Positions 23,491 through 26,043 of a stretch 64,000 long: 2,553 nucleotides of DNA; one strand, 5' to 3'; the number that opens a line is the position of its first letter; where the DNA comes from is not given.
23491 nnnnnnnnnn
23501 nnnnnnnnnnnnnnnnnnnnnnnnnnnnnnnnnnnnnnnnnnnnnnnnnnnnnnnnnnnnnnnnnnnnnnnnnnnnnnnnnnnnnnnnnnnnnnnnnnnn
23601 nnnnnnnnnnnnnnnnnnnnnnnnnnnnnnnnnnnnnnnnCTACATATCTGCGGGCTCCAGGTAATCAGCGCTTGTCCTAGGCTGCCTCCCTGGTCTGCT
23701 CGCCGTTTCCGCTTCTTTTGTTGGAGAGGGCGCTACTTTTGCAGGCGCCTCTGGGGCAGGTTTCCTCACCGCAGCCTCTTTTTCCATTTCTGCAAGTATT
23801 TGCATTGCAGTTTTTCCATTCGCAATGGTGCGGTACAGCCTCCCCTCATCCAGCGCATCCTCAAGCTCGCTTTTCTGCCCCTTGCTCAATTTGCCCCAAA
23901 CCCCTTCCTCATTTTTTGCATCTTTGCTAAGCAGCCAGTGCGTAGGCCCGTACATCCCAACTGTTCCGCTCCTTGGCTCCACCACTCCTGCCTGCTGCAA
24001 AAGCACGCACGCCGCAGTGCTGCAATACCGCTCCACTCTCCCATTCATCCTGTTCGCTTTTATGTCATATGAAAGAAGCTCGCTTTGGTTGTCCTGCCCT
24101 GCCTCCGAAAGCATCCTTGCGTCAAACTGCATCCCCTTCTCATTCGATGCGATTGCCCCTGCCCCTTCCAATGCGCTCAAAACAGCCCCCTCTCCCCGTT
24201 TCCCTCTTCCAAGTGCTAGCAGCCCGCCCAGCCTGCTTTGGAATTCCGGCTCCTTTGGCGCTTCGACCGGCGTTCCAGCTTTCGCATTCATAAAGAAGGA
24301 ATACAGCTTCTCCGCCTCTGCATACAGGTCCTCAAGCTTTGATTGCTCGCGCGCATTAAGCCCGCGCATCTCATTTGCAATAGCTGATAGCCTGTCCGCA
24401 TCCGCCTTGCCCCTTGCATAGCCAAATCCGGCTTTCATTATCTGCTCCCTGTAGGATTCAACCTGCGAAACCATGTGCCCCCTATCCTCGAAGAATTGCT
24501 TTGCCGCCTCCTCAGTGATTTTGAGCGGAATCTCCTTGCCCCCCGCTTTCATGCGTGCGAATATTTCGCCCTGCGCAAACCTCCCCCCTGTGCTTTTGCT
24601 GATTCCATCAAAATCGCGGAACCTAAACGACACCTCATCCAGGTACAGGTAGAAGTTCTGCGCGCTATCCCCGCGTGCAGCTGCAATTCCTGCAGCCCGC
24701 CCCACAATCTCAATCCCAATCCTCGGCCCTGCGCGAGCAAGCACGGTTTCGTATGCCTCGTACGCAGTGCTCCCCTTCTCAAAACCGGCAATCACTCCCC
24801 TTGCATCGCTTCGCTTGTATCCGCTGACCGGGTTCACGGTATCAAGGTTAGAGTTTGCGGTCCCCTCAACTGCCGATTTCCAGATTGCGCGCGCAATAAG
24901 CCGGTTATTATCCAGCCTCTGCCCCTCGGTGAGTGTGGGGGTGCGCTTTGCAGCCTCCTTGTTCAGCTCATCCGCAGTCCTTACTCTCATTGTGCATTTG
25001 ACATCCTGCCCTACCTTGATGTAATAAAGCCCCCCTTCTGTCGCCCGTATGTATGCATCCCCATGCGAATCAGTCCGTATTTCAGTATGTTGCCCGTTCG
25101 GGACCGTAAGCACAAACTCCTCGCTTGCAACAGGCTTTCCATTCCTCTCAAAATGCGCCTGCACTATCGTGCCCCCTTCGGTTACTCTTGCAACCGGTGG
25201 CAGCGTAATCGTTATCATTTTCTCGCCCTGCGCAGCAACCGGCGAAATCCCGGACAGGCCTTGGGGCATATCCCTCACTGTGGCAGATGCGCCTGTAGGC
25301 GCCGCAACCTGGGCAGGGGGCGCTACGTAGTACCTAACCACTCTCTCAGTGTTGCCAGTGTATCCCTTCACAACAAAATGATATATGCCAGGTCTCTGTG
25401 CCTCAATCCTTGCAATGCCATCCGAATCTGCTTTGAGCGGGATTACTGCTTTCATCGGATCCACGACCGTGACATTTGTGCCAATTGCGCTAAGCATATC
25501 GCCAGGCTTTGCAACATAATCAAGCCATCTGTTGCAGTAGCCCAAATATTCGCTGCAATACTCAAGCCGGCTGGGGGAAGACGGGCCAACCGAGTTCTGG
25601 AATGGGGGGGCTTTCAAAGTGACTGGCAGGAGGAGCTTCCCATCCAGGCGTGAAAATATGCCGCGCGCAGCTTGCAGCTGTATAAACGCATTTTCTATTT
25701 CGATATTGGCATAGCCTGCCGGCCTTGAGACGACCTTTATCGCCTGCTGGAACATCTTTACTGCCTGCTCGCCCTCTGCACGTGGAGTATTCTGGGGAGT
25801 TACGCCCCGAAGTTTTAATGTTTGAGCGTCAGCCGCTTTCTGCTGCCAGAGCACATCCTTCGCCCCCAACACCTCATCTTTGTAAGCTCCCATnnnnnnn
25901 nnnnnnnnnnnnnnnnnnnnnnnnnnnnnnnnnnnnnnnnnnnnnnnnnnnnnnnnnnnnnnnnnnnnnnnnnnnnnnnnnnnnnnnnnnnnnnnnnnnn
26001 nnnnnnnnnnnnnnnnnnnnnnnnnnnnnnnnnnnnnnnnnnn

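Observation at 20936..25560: Proteins B and D of the operon are paralogs sharing a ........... motif and a ~115-aa core; B carries a ~170-aa insertion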

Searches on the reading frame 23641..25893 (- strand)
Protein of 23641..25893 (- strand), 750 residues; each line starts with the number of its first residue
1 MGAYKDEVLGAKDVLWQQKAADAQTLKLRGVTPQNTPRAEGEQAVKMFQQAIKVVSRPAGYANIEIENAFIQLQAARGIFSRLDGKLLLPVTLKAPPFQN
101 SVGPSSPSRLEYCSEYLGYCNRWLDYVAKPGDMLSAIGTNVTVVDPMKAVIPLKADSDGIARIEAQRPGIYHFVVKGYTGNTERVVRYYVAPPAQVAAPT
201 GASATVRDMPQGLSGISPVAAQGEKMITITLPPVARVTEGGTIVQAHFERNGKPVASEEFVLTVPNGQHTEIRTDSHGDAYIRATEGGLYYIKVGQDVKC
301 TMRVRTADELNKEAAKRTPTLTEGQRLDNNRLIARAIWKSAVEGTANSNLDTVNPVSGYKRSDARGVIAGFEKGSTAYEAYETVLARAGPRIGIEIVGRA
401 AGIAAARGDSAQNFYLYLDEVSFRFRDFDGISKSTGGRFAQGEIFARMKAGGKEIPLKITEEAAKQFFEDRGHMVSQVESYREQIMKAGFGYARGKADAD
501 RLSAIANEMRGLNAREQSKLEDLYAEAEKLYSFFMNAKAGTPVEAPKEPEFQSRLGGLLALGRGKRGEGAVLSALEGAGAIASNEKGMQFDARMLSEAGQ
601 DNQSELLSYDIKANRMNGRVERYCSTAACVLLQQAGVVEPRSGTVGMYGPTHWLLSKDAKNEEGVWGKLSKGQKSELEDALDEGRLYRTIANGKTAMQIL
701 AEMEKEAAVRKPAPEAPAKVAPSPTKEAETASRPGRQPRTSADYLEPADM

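Call 4: search_protein_families(library=pfam, proteins=[window:23641-25893:-], max_evalue=1)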
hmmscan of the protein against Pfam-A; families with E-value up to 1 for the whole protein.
window:23641-25893:- (750 aa): 1 family
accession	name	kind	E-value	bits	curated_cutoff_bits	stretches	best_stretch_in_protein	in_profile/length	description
PF10670.15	DUF4198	-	0.002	18.7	34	0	245-294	150-205/209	Domain of unknown function (DUF4198)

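Call 8: find_homologous_proteins(query=window:23641-25893:-)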
Query window:23641-25893:- (750 aa): 1 proteins with E <= 0.001 among 8000 candidates.
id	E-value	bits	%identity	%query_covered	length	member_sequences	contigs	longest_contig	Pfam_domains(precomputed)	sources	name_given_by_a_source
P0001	0.0e+0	1669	100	100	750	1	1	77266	-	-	-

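Call 11: find_encoding_contigs(protein=window:23641-25893:-, flank=10000, max_places=6)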
Protein window:23641-25893:- (750 aa): no gene with exactly this product is on record in the collection.

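Call 17: search_protein_families(library=phrogs, proteins=[window:23641-25893:-], max_evalue=0.1)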
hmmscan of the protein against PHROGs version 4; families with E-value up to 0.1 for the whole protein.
window:23641-25893:- (750 aa): 0 families

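Call 18: search_protein_families(library=ncbifam, proteins=[window:23641-25893:-], max_evalue=0.1)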
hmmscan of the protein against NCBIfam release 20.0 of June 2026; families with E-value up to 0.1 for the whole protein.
window:23641-25893:- (750 aa): 1 family
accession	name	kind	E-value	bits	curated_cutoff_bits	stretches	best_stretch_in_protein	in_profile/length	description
NF040667.1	hom_kin_desulfo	exception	0.067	13.1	197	0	506-538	111-143/163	homoserine kinase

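Call 19: search_protein_families(library=padloc, proteins=[window:23641-25893:-], max_evalue=0.1)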
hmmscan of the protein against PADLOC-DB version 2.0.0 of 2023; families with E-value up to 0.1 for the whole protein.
window:23641-25893:- (750 aa): 0 families

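Call 26: search_solved_structures(query=window:23641-25893:-, max_evalue=1)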
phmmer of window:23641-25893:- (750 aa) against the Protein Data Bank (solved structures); distinct sequences matched with E-value up to 1: 1.
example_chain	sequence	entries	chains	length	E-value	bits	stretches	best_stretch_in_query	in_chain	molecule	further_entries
1p1t_A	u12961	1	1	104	0.73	11.3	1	454-518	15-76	Cleavage stimulation factor, 64 kDa subunit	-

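Call 73: predict_structure(alignment_id=A7)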
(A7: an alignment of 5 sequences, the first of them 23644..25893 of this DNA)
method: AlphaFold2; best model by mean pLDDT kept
length: 750 residues; sequences in the alignment: 5
mean_pLDDT: 58.0   pTM: 0.29
mean pLDDT of the five models: 58.0, 57.4, 54.1, 53.3, 51.1
residues with pLDDT >= 90: 14; 70-90: 248; 50-70: 188; < 50: 300
segments of 3 or more residues with pLDDT < 50: 1-36, 56-62, 81-223, 232-242, 264-271, 304-323, 426-433, 540-552, 584-586, 597-602, 712-750
pLDDT, mean of each block of 10 residues (from residue 1): 31 38 37 44 63 50 52 56 38 28 31 31 28 25 31 39 44 40 38 28 41 34 52 39 57 60 46 52 54 58 48 35 56 79 74 69 85 85 81 86 84 86 52 58 76 63 77 90 74 68 88 76 87 70 35 67 61 69 53 53 63 72 83 84 60 82 83 86 80 80 78 39 34 33 35
secondary structure, 60 per line:
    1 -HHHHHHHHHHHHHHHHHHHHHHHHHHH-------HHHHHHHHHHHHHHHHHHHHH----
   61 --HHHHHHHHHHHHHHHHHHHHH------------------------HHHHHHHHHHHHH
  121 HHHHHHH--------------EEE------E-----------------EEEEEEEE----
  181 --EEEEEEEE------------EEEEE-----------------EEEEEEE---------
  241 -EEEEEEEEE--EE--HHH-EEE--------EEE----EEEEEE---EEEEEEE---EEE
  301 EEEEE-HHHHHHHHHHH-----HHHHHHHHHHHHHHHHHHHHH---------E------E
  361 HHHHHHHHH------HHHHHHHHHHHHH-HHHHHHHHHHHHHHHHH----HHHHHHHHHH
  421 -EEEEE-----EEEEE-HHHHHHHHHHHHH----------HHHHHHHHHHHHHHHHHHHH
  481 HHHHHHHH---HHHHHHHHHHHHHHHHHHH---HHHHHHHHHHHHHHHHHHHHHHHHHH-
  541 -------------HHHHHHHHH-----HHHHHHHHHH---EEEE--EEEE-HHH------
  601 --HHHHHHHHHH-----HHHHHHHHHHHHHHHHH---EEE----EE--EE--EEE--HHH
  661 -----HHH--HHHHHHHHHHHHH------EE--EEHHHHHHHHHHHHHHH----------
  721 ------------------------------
elements in order (helices of 4 or more, strands of 3 or more residues): H2-28 H36-56 H63-83 H108-127 E142-144 E169-176 E183-190 E203-207 E225-231 E242-250 E261-263 E272-274 E279-284 E288-294 E298-305 H307-317 H323-343 H361-369 H376-388 H390-406 H411-420 E422-426 E432-436 H438-450 H461-488 H492-510 H514-539 H554-562 H568-577 E581-584 E587-590 H603-612 H618-634 E638-640 E653-655 H671-683 H696-710

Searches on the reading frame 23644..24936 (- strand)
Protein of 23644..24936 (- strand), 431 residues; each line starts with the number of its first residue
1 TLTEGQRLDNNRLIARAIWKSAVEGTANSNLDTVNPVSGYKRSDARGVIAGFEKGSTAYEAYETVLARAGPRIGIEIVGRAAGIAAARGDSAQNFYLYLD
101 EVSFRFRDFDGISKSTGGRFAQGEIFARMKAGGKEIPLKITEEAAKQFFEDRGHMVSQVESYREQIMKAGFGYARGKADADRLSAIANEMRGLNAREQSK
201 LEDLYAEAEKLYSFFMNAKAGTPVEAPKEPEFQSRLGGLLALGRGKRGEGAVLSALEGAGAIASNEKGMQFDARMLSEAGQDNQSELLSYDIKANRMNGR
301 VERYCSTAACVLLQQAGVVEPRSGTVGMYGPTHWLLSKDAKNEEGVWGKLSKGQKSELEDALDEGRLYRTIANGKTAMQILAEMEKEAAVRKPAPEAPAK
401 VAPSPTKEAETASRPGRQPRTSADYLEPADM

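Call 37: find_homologous_proteins(query=A3, max_evalue=0.01)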
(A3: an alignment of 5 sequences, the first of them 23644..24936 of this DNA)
Query A3 (5 sequences) (431 aa, profile of the alignment): 2 proteins with E <= 0.01 among 8000 candidates.
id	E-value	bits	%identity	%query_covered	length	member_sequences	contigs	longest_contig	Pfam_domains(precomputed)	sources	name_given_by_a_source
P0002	1.5e-172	593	23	73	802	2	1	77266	-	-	-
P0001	2.3e-167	576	100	100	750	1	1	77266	-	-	-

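Call 55: predict_structure(alignment_id=A3)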
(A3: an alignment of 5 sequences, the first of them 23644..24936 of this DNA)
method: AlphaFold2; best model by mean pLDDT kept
length: 431 residues; sequences in the alignment: 5
mean_pLDDT: 76.3   pTM: 0.46
mean pLDDT of the five models: 76.3, 71.2, 70.8, 70.6, 65.9
residues with pLDDT >= 90: 70; 70-90: 252; 50-70: 54; < 50: 55
segments of 3 or more residues with pLDDT < 50: 171-173, 222-233, 393-431
pLDDT, mean of each block of 10 residues (from residue 1): 78 88 77 74 86 89 90 88 91 93 71 69 89 85 90 92 80 65 90 86 89 74 35 63 62 80 71 81 80 82 89 85 62 84 85 91 86 83 79 44 35 34 38 37
secondary structure, 60 per line:
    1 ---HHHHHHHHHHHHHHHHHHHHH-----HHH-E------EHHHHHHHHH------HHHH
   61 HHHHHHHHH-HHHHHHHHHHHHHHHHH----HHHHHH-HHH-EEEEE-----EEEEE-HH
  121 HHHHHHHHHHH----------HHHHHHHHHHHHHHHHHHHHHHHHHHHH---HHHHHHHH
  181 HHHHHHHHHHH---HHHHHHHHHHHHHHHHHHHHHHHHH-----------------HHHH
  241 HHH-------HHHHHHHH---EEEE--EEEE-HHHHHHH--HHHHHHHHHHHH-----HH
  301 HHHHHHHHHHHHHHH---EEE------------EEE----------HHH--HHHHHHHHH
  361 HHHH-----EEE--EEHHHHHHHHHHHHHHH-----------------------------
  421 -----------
elements in order: H4-24 H42-50 H57-69 H71-87 H92-97 E103-107 E113-117 H119-131 H142-169 H173-191 H195-219 H237-243 H251-258 E262-265 E268-271 H273-279 H282-293 H299-315 E319-321 E334-336 H352-364 E370-372 H377-391

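Call 57: fold_search(model_id=the predicted structure, library=pdb)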
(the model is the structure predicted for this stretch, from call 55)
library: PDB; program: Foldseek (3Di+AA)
matches with E <= 10: 60; with E <= 0.001: 0
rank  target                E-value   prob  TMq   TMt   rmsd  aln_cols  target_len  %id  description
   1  7kft_D                1.7e-01  0.54  0.14  0.18  19.2       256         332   15  Partial Cas6-RT-Cas1--Cas2 complex (released 2021-03-31)
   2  7kft_E                9.4e-01  0.23  0.14  0.17  17.5       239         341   16  Partial Cas6-RT-Cas1--Cas2 complex (released 2021-03-31)
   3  7kfu_C                1.1e+00  0.21  0.14  0.07  17.5       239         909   16  Cas6-RT-Cas1--Cas2 complex (released 2021-03-31)
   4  8zdz_A                2.7e+00  0.03  0.08  0.08  27.0       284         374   11  Drosophila mojavensis gustatory receptor 43a(Gr43a) in apo state (released 2024-10-30)
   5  6igl_A                2.7e+00  0.02  0.09  0.09  25.1       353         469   10  Crystal Structure of human ETB receptor in complex with IRL1620 (released 2018-11-21)
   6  3seo_A                2.8e+00  0.08  0.12  0.21  21.3       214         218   14  Crystal structure of VopL C terminal domain (released 2011-08-31)
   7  6pt2_A                3.0e+00  0.02  0.10  0.10  22.1       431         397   11  Crystal structure of the active delta opioid receptor in complex with the peptide agonist KGCHM07 (released 2019-12-11)
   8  3iv5_B                3.4e+00  0.10  0.07  0.24  13.6       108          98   13  Crystal structure of Fis bound to 27 bp optimal binding sequence F1 (released 2010-04-28)
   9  8j07_c2               3.4e+00  0.03  0.12  0.09  28.4       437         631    9  96nm repeat of human respiratory doublet microtubule and associated axonemal complexes (released 2023-07-26)
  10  8yqu_J                3.6e+00  0.05  0.08  0.05  18.1       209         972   13  African swine fever virus RNA Polymerase-M1249L complex1 (released 2024-11-06)
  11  4r5j_B                3.7e+00  0.35  0.15  0.27  10.1       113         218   13  Crystal structure of the DnaK C-terminus (Dnak-SBD-A) (released 2014-09-10)
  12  1f1o                  3.7e+00  0.08  0.14  0.16  25.1       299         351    8  STRUCTURAL STUDIES OF ADENYLOSUCCINATE LYASES (released 2001-01-10)
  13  9wms_m                3.7e+00  0.02  0.13  0.07  22.6       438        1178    8  Co-transcriptional histone H3K36 methylation complex containing RNA polymerase II elongation complex, Set2, and the up (released 2025-12-24)
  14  1gu6_A                4.3e+00  0.18  0.15  0.15   8.9       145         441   12  Structure of the Periplasmic Cytochrome c Nitrite Reductase from Escherichia coli (released 2002-03-08)
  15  3u44_A                4.3e+00  0.06  0.11  0.05  18.8       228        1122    9  Crystal structure of AddAB-DNA complex (released 2012-03-21)
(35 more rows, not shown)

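Call 72: fold_search(model_id=the predicted structure, library=viral)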
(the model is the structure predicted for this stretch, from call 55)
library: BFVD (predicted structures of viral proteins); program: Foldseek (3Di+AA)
matches with E <= 10: 173; with E <= 0.001: 0
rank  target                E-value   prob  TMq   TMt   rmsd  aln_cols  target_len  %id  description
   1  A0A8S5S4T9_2          2.0e-01  0.12  0.12  0.07  25.3       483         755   12  Minor tail protein [Siphoviridae sp. ctiV651]
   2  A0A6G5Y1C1            3.0e-01  0.21  0.11  0.18  20.7       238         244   15  (no name in the UniProt tables at hand)
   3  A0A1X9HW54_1          3.8e-01  0.08  0.11  0.06  27.8       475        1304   14  (no name in the UniProt tables at hand)
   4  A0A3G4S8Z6            5.7e-01  0.30  0.16  0.11  18.1       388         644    9  Capsid-associated protein VP80 [Spodoptera littoralis nuclear polyhedrosis virus]
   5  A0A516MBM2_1          8.3e-01  0.05  0.12  0.05  29.3       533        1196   12  (no name in the UniProt tables at hand)
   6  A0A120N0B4            8.7e-01  0.08  0.11  0.09  18.2       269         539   13  (no name in the UniProt tables at hand)
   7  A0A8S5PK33            9.1e-01  0.09  0.14  0.15  21.9       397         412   12  Uncharacterized protein [Siphoviridae sp. ctOSJ35]
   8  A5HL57                1.1e+00  0.08  0.08  0.14  22.3       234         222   10  PfWMP3_06 [Phormidium phage Pf-WMP3]
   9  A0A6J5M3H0            1.1e+00  0.07  0.14  0.09  31.2       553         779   14  Uncharacterized protein [uncultured Caudovirales phage]
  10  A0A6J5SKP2            1.1e+00  0.08  0.09  0.12  25.4       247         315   15  Scaffolding protein [uncultured Caudovirales phage]
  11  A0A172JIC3            1.2e+00  0.05  0.11  0.12  23.9       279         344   10  Virion protein [Bacillus phage AR9]
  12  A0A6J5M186            1.7e+00  0.05  0.11  0.06  25.3       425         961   17  Uncharacterized protein [uncultured Caudovirales phage]
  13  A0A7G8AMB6            1.8e+00  0.14  0.09  0.25  12.5        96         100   17  (no name in the UniProt tables at hand)
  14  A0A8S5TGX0            1.8e+00  0.04  0.11  0.11  18.2       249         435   12  Uncharacterized protein [Myoviridae sp. ctIty1]
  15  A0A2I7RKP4            1.9e+00  0.10  0.11  0.11  14.2       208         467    9  (no name in the UniProt tables at hand)
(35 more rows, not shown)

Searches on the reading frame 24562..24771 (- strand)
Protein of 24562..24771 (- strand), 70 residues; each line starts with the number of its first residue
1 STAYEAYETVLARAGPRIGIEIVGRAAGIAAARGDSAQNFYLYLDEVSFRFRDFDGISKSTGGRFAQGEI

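Call 45: find_related_loci(query=A4, collection=genome_contigs, flank=10000)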
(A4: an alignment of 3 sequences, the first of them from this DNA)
Query A4 (70 aa) in genome_contigs; peptide patterns used: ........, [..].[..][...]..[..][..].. (x = any residue, [..] = any of these).
599 stretches matched a pattern (row limit reached: there are more); 1 encode a relative of the query (tblastn E <= 1e-3); 1 distinct loci.
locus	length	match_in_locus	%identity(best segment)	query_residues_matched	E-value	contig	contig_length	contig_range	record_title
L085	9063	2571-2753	49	3-63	8e-15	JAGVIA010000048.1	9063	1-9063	MAG: archaeon isolate DeMMO2_7 c_000000078727, whole genome shotgun sequence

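Call 46: find_related_loci(query=A4, collection=metagenome_contigs, flank=10000)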
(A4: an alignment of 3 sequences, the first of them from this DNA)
Query A4 (70 aa) in metagenome_contigs; peptide patterns used: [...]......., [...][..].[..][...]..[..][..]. (x = any residue, [..] = any of these).
600 stretches matched a pattern, but none encodes a relative of the query by tblastn (E <= 1e-3).

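Call 97: find_related_loci(query=A4, collection=viral_contigs, flank=5000)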
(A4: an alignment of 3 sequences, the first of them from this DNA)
Query A4 (70 aa) in viral_contigs; peptide patterns used: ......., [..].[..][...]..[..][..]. (x = any residue, [..] = any of these).
271 stretches matched a pattern, but none encodes a relative of the query by tblastn (E <= 1e-3).
